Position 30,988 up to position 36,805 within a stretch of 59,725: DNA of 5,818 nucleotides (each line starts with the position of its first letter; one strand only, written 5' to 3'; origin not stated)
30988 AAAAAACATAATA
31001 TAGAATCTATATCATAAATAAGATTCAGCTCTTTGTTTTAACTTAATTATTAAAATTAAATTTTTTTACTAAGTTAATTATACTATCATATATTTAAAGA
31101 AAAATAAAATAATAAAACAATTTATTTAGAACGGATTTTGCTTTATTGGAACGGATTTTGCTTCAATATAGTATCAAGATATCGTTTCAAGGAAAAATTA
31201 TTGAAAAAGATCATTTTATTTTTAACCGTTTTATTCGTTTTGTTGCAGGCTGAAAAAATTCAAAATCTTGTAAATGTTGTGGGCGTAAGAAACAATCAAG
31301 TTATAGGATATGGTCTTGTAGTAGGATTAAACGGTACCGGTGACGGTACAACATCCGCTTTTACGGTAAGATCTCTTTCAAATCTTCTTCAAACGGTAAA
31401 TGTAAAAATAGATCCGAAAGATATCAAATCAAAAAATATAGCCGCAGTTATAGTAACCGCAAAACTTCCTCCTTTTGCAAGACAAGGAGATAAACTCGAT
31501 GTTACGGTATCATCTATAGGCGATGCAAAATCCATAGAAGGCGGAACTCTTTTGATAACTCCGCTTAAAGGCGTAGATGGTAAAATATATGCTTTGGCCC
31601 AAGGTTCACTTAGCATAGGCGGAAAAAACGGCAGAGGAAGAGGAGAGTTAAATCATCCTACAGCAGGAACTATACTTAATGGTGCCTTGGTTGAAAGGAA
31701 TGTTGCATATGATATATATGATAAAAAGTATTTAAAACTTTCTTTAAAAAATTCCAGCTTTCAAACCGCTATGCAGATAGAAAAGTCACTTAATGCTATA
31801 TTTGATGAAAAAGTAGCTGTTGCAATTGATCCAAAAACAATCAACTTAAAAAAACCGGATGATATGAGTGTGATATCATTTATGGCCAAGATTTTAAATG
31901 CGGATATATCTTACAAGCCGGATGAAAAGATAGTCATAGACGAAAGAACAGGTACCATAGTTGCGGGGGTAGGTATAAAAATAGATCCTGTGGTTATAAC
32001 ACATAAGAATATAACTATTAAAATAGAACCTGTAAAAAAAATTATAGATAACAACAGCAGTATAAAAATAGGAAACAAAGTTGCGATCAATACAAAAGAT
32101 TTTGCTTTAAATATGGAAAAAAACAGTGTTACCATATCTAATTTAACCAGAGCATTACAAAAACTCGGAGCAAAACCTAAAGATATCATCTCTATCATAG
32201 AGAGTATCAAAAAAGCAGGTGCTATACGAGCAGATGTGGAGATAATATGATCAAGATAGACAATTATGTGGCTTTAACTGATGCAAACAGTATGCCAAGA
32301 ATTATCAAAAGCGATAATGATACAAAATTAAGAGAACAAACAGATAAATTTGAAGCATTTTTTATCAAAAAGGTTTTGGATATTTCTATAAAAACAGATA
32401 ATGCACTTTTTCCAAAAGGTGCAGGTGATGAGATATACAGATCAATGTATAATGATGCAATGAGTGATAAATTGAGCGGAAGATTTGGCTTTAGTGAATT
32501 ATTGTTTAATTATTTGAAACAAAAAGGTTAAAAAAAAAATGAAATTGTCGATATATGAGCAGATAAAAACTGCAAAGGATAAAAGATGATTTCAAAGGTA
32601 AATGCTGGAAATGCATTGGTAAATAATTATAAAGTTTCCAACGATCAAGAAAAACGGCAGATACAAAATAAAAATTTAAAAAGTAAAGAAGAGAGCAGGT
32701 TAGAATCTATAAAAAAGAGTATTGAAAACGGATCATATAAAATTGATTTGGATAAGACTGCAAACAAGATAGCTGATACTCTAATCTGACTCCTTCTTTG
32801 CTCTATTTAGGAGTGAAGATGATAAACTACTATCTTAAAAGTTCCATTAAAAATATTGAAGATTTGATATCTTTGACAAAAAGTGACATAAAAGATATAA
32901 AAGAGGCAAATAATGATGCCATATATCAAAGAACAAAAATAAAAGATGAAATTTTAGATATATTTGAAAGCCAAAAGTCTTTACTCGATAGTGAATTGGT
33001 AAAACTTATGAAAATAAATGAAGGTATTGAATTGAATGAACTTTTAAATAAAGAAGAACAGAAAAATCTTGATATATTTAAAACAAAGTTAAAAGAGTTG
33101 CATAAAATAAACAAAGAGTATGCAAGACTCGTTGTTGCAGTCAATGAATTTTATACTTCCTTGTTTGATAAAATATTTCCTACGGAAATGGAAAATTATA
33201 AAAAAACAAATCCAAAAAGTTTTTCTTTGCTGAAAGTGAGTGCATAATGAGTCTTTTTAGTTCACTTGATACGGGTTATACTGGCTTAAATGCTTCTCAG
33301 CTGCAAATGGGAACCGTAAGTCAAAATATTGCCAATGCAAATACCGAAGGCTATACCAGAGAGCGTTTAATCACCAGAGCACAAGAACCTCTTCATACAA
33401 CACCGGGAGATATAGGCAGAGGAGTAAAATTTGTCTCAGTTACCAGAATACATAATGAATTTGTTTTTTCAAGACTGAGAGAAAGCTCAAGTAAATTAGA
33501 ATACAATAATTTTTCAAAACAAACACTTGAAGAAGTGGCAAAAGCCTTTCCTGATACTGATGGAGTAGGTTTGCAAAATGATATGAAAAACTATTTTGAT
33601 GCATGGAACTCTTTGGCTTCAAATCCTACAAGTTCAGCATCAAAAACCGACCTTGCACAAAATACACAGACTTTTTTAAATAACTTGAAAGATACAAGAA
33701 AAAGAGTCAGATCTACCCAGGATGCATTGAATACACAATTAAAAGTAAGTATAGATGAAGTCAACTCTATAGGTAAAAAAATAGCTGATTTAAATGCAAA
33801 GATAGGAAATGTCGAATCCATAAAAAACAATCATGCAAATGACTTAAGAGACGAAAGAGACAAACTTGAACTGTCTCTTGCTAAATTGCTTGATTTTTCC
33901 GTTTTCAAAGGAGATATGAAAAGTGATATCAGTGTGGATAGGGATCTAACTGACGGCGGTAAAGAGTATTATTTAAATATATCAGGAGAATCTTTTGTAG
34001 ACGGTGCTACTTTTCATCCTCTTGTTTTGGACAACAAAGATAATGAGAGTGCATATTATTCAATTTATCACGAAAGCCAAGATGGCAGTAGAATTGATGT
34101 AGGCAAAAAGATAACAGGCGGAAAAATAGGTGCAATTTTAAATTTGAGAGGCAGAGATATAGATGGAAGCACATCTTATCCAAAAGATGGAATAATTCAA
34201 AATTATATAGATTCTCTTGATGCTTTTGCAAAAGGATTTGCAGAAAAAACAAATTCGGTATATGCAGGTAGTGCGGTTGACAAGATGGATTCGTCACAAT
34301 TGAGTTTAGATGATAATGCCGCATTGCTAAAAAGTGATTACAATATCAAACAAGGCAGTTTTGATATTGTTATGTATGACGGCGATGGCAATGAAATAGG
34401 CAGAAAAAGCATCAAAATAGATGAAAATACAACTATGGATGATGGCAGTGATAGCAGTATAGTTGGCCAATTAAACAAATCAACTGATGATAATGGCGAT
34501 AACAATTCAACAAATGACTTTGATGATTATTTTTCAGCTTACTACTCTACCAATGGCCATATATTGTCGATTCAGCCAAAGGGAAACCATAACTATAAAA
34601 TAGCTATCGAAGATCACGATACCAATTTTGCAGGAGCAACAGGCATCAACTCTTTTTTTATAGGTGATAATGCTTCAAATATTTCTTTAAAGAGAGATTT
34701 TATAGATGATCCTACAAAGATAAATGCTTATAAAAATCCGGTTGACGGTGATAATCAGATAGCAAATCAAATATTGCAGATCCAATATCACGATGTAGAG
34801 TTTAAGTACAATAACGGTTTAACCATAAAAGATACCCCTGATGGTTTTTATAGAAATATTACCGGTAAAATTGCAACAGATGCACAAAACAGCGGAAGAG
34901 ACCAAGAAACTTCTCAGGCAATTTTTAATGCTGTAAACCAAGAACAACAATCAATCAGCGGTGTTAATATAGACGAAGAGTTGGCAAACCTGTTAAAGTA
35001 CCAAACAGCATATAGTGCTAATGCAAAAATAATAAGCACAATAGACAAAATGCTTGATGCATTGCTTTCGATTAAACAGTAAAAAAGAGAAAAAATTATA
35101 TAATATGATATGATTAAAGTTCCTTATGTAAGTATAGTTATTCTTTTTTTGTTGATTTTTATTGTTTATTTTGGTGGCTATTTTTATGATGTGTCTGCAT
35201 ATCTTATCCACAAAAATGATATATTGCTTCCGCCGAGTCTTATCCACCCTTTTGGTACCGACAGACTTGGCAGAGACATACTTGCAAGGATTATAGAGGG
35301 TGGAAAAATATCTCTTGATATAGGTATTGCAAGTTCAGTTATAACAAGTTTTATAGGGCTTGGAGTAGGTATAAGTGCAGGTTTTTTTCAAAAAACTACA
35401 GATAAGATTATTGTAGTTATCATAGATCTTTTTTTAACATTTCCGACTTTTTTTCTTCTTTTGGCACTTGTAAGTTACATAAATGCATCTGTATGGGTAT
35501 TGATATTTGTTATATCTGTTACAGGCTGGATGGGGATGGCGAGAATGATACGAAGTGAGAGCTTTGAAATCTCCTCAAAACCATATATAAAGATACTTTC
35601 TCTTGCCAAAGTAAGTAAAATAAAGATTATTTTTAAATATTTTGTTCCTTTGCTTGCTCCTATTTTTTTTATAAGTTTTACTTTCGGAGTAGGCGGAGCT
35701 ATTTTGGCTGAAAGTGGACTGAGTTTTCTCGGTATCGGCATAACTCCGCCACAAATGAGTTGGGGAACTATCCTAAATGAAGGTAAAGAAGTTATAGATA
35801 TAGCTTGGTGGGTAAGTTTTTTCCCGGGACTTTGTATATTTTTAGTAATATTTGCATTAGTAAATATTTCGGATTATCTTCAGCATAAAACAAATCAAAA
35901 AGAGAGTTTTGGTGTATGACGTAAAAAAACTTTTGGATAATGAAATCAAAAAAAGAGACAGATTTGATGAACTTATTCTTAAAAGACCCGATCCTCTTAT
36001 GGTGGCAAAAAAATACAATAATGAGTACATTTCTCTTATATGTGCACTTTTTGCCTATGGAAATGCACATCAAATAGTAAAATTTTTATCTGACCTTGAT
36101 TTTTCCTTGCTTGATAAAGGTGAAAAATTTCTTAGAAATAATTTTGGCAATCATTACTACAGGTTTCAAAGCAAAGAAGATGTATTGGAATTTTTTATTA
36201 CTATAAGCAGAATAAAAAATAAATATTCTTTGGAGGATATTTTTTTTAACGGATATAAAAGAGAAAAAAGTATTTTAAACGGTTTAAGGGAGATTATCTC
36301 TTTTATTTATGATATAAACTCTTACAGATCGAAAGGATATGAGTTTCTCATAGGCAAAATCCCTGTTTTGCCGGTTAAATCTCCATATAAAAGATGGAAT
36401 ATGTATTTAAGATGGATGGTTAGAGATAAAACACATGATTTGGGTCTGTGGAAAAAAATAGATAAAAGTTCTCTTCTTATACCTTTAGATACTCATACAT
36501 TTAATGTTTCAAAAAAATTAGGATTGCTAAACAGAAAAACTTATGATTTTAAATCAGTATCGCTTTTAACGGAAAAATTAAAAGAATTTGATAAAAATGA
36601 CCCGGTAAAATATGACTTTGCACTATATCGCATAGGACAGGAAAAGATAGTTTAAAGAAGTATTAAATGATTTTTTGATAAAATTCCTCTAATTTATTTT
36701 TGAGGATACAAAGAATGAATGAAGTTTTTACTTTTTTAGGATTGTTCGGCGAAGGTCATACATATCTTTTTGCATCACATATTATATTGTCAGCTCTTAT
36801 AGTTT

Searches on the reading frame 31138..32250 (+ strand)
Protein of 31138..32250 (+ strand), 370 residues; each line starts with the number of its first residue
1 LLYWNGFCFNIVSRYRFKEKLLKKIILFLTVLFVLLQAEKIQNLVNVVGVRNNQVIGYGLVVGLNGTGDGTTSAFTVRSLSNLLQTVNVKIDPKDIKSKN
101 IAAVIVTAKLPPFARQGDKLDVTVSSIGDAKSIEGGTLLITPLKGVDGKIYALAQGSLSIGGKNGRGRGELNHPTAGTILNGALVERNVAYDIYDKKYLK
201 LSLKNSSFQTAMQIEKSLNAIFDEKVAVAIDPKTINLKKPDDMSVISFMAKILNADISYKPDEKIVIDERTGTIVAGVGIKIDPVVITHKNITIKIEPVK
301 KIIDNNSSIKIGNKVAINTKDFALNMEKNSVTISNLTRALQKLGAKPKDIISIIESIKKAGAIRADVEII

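Call 5: search_protein_families(library=ncbifam, proteins=[window:31138-32250:+], max_evalue=0.001)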
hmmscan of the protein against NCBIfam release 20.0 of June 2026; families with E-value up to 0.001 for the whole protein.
window:31138-32250:+ (370 aa): 3 families
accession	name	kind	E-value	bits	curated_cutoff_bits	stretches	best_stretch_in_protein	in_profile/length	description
NF003676.1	PRK05303.1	subfamily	1.7e-117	392.3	300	1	41-370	1-344/344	flagellar basal body P-ring protein FlgI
NF009430.1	PRK12789.1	equivalog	9.5e-83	277.9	557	1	38-368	5-348/350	flagellar basal body P-ring protein FlgI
NF009348.0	PRK12706.1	equivalog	1.2e-16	61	444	1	39-335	40-304/328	flagellar basal body P-ring protein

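Call 6: search_protein_families(library=pfam, proteins=[window:31138-32250:+], max_evalue=0.001)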
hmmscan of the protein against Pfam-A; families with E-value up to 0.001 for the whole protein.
window:31138-32250:+ (370 aa): 1 family
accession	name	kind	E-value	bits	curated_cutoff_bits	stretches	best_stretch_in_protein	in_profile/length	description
PF02119.21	FlgI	-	1.9e-115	385.9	25.3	1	40-369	1-343/343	Flagellar P-ring protein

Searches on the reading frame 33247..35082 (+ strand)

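Call 5: search_protein_families(library=ncbifam, proteins=[window:33247-35082:+], max_evalue=0.001)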
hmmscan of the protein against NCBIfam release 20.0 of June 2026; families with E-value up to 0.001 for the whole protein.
window:33247-35082:+ (611 aa): 16 families
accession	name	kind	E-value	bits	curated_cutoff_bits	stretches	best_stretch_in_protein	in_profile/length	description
TIGR02492.1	flgK_ends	equivalog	8.7e-107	358.1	170.75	2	5-417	1-378/437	flagellar hook-associated protein FlgK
TIGR02488.1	flgG_G_neg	equivalog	3.5e-15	56.2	252.75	2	542-606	189-255/259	flagellar basal-body rod protein FlgG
NF040922.1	flgE_Caulobact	equivalog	8.4e-13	48.2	750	2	563-610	457-504/505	flagellar hook protein FlgE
NF004243.1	PRK05682.2-2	equivalog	2.4e-12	46.7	801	2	1-38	1-38/420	flagellar hook protein FlgE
NF004242.0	PRK05682.2-1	equivalog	8.8e-12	44.5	365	2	569-610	380-421/422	flagellar hook protein FlgE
NF009456.0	PRK12816.1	equivalog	1.9e-10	40.8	416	2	548-610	199-263/264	flagellar basal body rod protein FlgG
TIGR01395.1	FlgC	equivalog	4e-09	36.9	102.1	1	4-69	1-74/137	flagellar basal body rod protein FlgC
NF009278.1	PRK12636.1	equivalog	7.8e-09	35.4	350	1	510-610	172-262/263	flagellar basal body rod protein FlgG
TIGR03506.1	FlgEFG_subfam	subfamily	9.9e-09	35.3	70.25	1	6-68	2-65/351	flagellar hook-basal body complex protein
NF004238.1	PRK05682.1-1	equivalog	1.5e-08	34.3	400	1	562-609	366-413/414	flagellar hook protein FlgE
NF004241.1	PRK05682.1-5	equivalog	4.6e-08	32.6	469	1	5-42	3-40/446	flagellar hook protein FlgE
NF005286.1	PRK06803.1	equivalog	1.6e-07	30.8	467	1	563-607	355-399/402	flagellar hook protein FlgE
NF009275.1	PRK12632.1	equivalog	1.7e-06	28.4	170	1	4-43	5-44/130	flagellar basal body rod protein FlgC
TIGR02490.1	flgF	equivalog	2.6e-05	23.9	178.5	1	9-53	3-47/218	flagellar basal-body rod protein FlgF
TIGR01396.1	FlgB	equivalog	0.00026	21.2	59.05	0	7-41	5-39/131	flagellar basal body rod protein FlgB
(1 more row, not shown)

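Call 6: search_protein_families(library=pfam, proteins=[window:33247-35082:+], max_evalue=0.001)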
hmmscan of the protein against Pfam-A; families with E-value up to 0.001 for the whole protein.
window:33247-35082:+ (611 aa): 3 families
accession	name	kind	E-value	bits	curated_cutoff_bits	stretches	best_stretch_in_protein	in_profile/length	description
PF22638.1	FlgK_D1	-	3.8e-41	141.6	28.6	1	95-340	2-219/233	Flagellar hook-associated protein FlgK helical domain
PF06429.18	Flg_bbr_C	-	3.7e-13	49.2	23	1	569-608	6-45/46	Flagellar basal body rod FlgEFG protein C-terminal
PF00460.25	Flg_bb_rod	-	9.4e-08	32.3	20.7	1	7-37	1-31/31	Flagella basal body rod protein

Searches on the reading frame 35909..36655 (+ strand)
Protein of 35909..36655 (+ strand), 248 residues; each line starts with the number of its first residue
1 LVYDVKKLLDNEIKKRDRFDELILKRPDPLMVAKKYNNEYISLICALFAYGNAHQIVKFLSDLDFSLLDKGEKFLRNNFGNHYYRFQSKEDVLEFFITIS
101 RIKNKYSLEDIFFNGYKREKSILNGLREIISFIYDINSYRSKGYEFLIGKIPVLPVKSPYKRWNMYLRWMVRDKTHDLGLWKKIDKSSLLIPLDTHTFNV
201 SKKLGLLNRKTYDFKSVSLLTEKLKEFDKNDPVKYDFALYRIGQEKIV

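Call 26: search_protein_families(library=pfam, proteins=[window:35909-36655:+], max_evalue=0.001)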
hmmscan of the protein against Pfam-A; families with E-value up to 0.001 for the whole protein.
window:35909-36655:+ (248 aa): 1 family
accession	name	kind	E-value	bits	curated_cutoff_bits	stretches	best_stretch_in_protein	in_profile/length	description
PF09674.15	DUF2400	-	1.1e-64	219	25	1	28-244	1-224/225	Protein of unknown function (DUF2400)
